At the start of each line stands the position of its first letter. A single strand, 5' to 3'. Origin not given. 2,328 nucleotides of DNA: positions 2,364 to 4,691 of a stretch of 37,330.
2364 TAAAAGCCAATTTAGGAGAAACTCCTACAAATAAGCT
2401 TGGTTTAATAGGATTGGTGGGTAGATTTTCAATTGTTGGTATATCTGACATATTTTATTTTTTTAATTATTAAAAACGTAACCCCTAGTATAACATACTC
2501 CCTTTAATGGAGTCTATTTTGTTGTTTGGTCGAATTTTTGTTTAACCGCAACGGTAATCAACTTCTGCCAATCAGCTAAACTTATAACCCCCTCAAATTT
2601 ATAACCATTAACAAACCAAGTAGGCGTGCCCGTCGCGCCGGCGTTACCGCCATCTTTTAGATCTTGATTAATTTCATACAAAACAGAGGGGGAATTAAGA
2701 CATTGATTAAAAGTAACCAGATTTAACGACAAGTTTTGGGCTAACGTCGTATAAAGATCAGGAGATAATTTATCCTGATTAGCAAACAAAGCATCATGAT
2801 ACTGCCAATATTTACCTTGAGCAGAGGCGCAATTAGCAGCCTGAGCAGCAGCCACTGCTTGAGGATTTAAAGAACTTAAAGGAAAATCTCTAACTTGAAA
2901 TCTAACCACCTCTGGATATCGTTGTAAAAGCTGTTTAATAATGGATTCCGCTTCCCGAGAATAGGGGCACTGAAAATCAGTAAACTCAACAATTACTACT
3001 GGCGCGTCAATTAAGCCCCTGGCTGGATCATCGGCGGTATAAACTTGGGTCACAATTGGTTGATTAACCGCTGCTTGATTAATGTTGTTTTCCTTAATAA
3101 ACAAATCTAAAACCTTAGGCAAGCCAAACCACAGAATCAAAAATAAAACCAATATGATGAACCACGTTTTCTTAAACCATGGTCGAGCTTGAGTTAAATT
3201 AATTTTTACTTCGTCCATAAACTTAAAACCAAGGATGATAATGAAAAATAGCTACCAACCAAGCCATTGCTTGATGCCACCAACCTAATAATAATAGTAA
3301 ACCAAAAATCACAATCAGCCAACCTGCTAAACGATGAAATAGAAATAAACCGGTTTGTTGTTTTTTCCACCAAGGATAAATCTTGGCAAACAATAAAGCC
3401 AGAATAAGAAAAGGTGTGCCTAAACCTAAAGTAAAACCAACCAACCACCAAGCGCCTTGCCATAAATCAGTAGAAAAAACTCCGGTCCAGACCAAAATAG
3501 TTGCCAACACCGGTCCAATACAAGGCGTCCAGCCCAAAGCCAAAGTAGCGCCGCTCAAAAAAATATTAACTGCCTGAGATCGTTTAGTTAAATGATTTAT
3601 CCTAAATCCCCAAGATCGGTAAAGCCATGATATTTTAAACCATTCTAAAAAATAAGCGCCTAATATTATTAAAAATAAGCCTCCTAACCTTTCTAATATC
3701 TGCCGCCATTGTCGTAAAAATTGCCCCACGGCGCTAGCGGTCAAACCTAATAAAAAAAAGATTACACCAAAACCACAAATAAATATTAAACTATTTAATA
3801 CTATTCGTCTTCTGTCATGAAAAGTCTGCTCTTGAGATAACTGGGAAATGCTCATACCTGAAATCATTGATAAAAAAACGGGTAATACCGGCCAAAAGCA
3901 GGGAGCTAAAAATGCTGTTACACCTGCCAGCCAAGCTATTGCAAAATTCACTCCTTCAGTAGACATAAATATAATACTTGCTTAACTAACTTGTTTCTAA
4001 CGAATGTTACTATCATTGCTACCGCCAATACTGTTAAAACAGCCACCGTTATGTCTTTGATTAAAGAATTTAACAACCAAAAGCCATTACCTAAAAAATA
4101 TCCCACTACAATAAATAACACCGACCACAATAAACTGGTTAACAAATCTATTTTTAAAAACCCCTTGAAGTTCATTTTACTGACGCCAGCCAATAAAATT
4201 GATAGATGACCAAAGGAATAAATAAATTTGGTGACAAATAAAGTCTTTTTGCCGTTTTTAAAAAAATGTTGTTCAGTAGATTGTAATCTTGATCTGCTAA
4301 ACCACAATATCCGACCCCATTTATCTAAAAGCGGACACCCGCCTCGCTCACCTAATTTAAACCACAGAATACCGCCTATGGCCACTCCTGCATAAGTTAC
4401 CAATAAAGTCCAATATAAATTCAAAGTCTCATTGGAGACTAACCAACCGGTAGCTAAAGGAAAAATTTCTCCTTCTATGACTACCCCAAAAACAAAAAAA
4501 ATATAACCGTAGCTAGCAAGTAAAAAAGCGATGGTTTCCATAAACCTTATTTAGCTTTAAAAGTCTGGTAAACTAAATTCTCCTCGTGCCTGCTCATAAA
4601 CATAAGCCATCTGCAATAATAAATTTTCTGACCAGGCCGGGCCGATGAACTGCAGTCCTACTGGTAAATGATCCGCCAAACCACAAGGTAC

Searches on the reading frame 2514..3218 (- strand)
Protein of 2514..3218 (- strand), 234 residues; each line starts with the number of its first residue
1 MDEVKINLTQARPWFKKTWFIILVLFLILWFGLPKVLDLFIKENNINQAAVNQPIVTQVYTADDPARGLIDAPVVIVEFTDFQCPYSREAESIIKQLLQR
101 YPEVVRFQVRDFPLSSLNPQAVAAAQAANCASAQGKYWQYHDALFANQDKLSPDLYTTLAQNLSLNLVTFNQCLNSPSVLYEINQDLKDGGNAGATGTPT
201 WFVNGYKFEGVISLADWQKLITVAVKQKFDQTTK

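Call 14: search_protein_families(library=pfam, proteins=[window:2514-3218:-], max_evalue=0.001)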
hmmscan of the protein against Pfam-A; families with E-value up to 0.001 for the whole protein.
window:2514-3218:- (234 aa): 3 families
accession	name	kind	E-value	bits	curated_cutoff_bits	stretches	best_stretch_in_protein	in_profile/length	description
PF13462.12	Thioredoxin_4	-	3.7e-24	86.2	23.2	1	63-221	4-163/165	Thioredoxin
PF01323.26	DSBA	-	1.4e-16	61.3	25.6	1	75-219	1-188/191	DSBA-like thioredoxin domain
PF13743.12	Thioredoxin_5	-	0.00034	20.8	27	0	141-203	100-163/186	Thioredoxin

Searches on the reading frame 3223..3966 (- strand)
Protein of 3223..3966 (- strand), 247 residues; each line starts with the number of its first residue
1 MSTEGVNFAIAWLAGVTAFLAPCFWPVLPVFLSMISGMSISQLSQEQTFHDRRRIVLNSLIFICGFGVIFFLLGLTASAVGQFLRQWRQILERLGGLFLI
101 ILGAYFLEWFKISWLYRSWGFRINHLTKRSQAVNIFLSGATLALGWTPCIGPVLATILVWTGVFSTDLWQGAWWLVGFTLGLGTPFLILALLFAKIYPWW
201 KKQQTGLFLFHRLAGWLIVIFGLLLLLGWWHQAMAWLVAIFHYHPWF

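Call 14: search_protein_families(library=pfam, proteins=[window:3223-3966:-], max_evalue=0.001)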
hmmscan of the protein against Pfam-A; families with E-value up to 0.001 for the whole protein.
window:3223-3966:- (247 aa): 1 family
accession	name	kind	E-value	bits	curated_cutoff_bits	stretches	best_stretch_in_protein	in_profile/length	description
PF02683.22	DsbD_TM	-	1.4e-17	64.2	27.1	1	12-198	9-190/219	Cytochrome C biogenesis protein transmembrane domain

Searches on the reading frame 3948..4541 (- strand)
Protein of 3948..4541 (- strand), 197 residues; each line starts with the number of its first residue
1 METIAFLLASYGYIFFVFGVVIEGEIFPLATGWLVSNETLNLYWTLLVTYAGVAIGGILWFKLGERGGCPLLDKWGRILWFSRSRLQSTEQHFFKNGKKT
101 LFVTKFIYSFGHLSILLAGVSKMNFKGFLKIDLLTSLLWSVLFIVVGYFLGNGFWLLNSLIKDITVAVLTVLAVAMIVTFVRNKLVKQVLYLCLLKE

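Call 14: search_protein_families(library=pfam, proteins=[window:3948-4541:-], max_evalue=0.001)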
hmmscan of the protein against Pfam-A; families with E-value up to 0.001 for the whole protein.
window:3948-4541:- (197 aa): 1 family
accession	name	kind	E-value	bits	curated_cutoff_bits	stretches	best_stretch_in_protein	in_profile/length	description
PF09335.16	VTT_dom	-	3.6e-13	50.5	33.9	1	25-148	4-122/123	VTT domain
